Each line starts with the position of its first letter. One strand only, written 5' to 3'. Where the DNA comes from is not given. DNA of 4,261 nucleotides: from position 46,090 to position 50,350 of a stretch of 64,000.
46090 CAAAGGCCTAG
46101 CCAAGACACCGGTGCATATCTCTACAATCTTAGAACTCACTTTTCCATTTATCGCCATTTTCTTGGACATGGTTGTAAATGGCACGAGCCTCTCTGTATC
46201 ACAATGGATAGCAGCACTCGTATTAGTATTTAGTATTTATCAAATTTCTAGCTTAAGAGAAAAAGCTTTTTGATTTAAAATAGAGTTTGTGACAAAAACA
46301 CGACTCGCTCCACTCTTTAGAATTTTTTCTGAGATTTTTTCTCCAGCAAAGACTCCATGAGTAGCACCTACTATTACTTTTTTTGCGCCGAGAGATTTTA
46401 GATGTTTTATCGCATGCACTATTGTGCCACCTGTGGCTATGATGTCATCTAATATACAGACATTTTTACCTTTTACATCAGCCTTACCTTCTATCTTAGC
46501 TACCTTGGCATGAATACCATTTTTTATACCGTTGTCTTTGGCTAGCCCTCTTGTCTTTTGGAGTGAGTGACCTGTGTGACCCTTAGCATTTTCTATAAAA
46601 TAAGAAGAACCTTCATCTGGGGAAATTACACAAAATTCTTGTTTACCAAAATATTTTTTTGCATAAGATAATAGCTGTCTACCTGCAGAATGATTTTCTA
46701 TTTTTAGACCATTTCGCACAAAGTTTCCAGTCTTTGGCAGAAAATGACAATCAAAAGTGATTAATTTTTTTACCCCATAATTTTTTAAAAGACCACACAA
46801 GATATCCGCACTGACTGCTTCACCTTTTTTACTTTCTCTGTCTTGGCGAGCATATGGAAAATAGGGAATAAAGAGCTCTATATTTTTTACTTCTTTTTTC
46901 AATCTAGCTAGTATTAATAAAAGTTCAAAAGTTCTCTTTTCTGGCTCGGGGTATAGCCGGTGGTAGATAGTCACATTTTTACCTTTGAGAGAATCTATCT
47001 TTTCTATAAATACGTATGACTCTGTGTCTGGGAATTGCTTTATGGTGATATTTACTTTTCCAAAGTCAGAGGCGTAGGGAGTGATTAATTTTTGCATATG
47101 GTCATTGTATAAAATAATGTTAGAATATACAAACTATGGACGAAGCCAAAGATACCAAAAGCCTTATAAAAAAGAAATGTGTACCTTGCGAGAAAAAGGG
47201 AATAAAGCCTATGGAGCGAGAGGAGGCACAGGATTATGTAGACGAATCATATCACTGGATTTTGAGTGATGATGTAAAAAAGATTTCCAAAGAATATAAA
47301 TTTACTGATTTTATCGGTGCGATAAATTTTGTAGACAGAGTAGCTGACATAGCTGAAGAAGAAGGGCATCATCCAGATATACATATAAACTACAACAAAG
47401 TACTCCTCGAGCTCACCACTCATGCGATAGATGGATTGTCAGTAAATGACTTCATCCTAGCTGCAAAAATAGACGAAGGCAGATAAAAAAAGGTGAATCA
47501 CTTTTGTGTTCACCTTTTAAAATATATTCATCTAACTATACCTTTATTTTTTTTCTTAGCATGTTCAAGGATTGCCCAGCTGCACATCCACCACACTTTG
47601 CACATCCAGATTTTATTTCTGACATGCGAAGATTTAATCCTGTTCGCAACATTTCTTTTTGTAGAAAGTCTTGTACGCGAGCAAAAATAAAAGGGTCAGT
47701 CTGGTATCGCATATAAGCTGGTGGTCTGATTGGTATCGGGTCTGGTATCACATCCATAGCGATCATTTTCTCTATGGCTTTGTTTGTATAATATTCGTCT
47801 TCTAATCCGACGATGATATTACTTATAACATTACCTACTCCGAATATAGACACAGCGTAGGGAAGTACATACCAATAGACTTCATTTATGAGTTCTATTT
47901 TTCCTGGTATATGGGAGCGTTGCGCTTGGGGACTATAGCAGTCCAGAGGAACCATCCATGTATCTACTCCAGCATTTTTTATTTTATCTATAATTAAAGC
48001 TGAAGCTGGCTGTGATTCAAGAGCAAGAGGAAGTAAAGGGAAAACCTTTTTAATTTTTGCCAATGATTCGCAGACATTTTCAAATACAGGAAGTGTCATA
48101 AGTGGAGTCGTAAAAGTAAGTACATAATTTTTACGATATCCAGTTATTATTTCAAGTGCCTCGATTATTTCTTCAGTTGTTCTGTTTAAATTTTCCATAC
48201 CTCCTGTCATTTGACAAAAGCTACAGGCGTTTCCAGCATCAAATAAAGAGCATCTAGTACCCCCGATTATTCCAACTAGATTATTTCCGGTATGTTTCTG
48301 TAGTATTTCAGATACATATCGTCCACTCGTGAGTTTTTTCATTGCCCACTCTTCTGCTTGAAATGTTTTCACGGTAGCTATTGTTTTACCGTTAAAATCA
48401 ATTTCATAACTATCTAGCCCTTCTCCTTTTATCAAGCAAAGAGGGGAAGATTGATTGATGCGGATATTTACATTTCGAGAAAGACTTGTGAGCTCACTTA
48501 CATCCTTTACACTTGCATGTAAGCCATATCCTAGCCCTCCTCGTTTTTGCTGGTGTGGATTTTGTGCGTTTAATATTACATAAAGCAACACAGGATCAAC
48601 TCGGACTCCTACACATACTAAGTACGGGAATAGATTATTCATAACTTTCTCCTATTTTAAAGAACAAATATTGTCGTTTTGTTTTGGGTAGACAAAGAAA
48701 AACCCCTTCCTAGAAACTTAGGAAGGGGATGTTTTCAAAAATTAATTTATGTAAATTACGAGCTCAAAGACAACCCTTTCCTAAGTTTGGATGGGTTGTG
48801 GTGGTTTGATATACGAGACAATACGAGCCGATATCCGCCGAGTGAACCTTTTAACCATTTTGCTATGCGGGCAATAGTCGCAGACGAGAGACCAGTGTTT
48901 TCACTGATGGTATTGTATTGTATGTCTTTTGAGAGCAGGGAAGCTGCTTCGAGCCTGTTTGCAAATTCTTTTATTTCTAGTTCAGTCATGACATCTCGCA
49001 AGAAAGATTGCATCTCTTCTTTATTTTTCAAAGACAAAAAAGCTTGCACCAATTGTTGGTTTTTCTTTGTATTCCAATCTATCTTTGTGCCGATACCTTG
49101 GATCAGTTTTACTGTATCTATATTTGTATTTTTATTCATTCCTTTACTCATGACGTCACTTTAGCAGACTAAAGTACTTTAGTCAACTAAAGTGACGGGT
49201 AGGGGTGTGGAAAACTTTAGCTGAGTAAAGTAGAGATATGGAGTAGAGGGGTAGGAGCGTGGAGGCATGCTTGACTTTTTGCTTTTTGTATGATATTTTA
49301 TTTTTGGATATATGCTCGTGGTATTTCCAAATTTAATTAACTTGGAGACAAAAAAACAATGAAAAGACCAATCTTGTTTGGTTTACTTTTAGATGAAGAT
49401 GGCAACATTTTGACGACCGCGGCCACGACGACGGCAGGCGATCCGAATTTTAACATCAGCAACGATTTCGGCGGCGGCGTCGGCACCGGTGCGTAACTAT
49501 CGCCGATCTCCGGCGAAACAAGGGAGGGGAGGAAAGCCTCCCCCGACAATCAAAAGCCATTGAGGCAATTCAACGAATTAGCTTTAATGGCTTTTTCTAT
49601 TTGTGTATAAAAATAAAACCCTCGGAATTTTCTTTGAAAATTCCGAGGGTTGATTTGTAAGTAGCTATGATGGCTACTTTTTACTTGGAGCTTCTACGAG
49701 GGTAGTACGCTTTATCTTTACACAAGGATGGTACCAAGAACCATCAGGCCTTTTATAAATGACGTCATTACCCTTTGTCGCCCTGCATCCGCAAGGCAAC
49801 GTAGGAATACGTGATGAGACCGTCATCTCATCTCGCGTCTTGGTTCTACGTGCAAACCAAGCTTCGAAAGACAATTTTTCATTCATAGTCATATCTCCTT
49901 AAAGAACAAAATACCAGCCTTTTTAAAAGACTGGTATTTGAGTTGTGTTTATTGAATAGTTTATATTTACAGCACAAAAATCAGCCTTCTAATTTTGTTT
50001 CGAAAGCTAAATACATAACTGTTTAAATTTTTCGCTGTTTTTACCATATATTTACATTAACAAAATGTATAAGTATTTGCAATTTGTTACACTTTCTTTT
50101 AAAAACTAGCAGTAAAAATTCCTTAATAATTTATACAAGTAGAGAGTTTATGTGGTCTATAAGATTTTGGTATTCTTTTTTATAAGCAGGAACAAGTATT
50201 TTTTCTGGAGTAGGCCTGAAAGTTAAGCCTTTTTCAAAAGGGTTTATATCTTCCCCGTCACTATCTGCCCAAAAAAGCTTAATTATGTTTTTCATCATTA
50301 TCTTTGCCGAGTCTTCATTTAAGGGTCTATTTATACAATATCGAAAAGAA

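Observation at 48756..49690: TrpR/YerC-like regulator with a four-half-site palindromic operator, a divergent GC-rich 45-codon ORF and five consecutive hairpins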

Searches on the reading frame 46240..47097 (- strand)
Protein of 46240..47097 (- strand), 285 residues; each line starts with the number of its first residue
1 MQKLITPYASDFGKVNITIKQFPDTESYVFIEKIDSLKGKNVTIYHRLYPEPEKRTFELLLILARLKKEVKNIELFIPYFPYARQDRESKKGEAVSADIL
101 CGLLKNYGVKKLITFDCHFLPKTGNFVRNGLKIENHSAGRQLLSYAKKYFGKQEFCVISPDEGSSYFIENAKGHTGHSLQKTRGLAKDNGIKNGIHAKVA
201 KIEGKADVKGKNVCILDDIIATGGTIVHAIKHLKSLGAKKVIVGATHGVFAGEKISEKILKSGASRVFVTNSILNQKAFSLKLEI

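Call 6: search_protein_families(library=pfam, proteins=[window:46240-47097:-], max_evalue=0.1)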
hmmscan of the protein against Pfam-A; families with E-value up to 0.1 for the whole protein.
window:46240-47097:- (285 aa): 5 families
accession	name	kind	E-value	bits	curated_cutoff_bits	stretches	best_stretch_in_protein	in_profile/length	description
PF13793.12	Pribosyltran_N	-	2.1e-15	57.1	25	1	15-108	25-117/117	N-terminal domain of ribose phosphate pyrophosphokinase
PF00156.33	Pribosyltran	-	8.2e-11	41.9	26.3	1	195-266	79-143/158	Phosphoribosyl transferase domain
PF14572.12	Pribosyl_synth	-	2.7e-09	37.7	27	1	200-275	73-147/184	Phosphoribosyl synthetase-associated domain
PF14681.12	UPRTase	-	1e-05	25.5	27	1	207-255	117-165/206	Uracil phosphoribosyltransferase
PF24390.1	PRTase-CE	-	0.0032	17.8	27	1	184-239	83-136/253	PRTase-CE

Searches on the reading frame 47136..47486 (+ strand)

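Call 6: search_protein_families(library=pfam, proteins=[window:47136-47486:+], max_evalue=0.1)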
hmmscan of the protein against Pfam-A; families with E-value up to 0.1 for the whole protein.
window:47136-47486:+ (116 aa): 1 family
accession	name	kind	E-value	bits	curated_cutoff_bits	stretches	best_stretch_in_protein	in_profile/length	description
PF01329.24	Pterin_4a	-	9.3e-30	103.1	26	1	25-114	2-90/91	Pterin 4 alpha carbinolamine dehydratase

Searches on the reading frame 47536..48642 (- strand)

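Call 6: search_protein_families(library=pfam, proteins=[window:47536-48642:-], max_evalue=0.1)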
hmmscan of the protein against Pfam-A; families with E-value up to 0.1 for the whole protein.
window:47536-48642:- (368 aa): 1 family
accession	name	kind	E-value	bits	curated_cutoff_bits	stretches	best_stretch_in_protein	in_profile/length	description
PF04055.27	Radical_SAM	-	8.7e-06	26.4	29.5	1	138-244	9-120/166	Radical SAM superfamily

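Call 7: search_protein_families(library=ncbifam, proteins=[window:47536-48642:-], max_evalue=0.1)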
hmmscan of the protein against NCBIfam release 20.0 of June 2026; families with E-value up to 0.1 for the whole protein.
window:47536-48642:- (368 aa): 3 families
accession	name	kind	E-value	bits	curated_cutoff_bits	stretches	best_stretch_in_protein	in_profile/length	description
NF045502.1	variant_rSAM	domain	7.6e-27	94.2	125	1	47-307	52-327/357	radical SAM protein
TIGR04043.1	rSAM_MSMEG_0568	hypoth_equivalog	4.6e-21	75.2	303.7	1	29-358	16-352/354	MSMEG_0568 family radical SAM protein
NF053743.1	LipS2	equivalog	0.00023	20.7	270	1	150-297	51-194/292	LipS2 family lipoyl synthase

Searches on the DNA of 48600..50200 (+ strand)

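Call 3: search_rna_families(source=window, start=48600, end=50200, threshold=evalue, max_evalue=10, show_alignments=5)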
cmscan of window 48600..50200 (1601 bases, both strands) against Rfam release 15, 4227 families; matches with E-value up to 10: 29.
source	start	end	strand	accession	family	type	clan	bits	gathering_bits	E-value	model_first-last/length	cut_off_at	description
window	49906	50015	-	RF02713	MCS4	Gene; sRNA;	-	27.8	56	0.19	1-123/123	no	Mycoplasma sRNA MCS4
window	49908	50019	-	RF04184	BTnc060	Gene; sRNA;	-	27.5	228.9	0.086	1-213/213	no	Bacteroides sRNA BTnc060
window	49553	49650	+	RF02822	Srn266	Gene; sRNA;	-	27.2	63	0.093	1-112/112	no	Streptococcus RNA 266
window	48690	48765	-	RF02371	PyrG_leader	Cis-reg; leader;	-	26.7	65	0.62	1-78/78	no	PyrG leader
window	49000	49071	+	RF02064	STnc370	Gene; sRNA;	-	26.1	54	0.89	1-71/71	no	Enterobacterial sRNA STnc370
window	48628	48699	-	RF03100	RAGATH-27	Gene; sRNA;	-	24.4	76.1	1.4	1-86/86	no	RAGATH-27 RNA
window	48695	48797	-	RF00515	PyrR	Cis-reg;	-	24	54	1.3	1-115/115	no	PyrR binding site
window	49545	49649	-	RF04312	trpB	Cis-reg;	-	22.3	59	3.1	1-107/107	no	trpB ncRNA motif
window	48700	48807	+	RF00895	mir-786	Gene; miRNA;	-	21.5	93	0.16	1-90/90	no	mir-786 microRNA precursor family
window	49608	49659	+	RF03664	MIR6288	Gene; miRNA;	-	21.5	74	0.32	1-92/92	no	MIR6288 microRNA precursor family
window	49547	49658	+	RF00514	His_leader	Cis-reg; leader;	-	21.5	49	0.96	1-126/126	no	Histidine operon leader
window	49522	49722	+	RF01464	rliA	Gene; sRNA;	-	20.5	50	0.23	1-224/224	no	Listeria sRNA rliA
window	49156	49195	-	RF04161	mir-3688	Gene; miRNA;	-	20.3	84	0.57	1-88/88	no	mir-3688 microRNA precursor family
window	49548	49662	+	RF01602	plasmodium_snoR27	Gene; snRNA; snoRNA; HACA-box;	-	20.3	50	4.9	1-143/143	no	small nucleolar RNA snoR27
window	49610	49673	-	RF00514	His_leader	Cis-reg; leader;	-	20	49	1.9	1-126/126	no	Histidine operon leader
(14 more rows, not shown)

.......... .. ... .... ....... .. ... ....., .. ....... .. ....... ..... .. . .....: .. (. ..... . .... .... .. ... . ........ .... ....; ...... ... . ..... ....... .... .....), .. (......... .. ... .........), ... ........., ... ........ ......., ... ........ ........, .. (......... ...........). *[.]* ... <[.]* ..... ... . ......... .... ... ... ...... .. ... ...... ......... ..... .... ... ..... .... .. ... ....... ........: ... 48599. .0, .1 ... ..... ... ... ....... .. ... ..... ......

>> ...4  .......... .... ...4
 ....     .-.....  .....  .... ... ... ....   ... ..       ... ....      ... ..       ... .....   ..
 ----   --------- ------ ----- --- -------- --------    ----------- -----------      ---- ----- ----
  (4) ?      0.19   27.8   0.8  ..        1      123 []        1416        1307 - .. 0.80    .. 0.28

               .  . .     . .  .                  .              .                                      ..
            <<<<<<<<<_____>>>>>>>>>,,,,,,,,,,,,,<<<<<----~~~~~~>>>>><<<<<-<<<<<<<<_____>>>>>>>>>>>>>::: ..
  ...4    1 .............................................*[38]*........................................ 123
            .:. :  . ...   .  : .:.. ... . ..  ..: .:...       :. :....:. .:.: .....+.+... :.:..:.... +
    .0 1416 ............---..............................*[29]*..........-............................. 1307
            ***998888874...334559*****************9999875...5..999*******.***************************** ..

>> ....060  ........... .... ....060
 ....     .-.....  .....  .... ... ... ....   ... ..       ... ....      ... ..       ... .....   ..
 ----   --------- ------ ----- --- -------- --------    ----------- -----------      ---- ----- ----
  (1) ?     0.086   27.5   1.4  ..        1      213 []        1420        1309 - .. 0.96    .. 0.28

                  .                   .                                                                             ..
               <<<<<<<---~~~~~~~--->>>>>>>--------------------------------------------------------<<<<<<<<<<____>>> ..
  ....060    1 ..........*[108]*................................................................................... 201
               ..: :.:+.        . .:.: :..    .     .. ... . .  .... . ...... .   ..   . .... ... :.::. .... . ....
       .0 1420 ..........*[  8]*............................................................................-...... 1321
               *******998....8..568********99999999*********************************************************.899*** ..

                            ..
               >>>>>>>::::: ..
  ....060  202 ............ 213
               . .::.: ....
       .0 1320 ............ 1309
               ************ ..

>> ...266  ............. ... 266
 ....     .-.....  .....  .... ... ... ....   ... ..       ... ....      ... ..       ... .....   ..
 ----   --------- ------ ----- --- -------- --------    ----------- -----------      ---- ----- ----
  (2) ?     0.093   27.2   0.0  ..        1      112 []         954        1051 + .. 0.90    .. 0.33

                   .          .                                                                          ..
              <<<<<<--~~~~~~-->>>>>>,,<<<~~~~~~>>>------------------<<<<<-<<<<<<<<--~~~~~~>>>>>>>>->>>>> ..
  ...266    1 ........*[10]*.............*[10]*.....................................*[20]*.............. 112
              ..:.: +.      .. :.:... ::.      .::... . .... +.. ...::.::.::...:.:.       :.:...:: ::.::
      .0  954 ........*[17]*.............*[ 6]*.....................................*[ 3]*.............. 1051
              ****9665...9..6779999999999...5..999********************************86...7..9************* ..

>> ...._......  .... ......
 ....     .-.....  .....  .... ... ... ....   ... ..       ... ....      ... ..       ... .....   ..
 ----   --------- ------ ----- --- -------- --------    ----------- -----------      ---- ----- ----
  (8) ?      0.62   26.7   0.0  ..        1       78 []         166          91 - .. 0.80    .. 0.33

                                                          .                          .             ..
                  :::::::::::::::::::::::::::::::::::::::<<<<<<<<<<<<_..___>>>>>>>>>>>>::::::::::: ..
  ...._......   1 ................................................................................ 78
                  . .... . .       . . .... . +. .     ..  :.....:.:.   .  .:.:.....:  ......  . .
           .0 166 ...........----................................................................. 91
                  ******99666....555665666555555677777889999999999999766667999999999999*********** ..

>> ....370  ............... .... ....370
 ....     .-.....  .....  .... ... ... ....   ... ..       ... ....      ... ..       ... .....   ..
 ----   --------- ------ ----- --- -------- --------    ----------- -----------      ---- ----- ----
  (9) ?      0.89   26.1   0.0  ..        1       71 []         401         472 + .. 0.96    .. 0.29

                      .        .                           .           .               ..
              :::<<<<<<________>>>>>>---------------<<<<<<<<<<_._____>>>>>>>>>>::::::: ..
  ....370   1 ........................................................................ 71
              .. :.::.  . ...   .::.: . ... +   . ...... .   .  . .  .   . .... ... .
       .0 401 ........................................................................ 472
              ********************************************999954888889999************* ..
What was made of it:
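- On Described structured RNA families (Rfam 15): Within 49300-49700 the best hits score 20-27 bits against gathering scores of 49-63, and all fall on terminator hairpins (call 3).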

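Call 78: search_dna_similar(query=window:49266-49610:+, collection=phages, mode=distant, max_evalue=0.01, max_rows=5)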
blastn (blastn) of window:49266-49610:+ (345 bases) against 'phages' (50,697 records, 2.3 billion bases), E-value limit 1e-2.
No match.

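Call 79: search_dna_similar(query=window:49266-49610:+, collection=plasmids, mode=distant, max_evalue=0.01, max_rows=5)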
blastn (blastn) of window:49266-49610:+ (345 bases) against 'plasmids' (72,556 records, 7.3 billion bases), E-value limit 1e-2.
No match.
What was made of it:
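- Tried and rejected: None was found (calls 78, 79).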
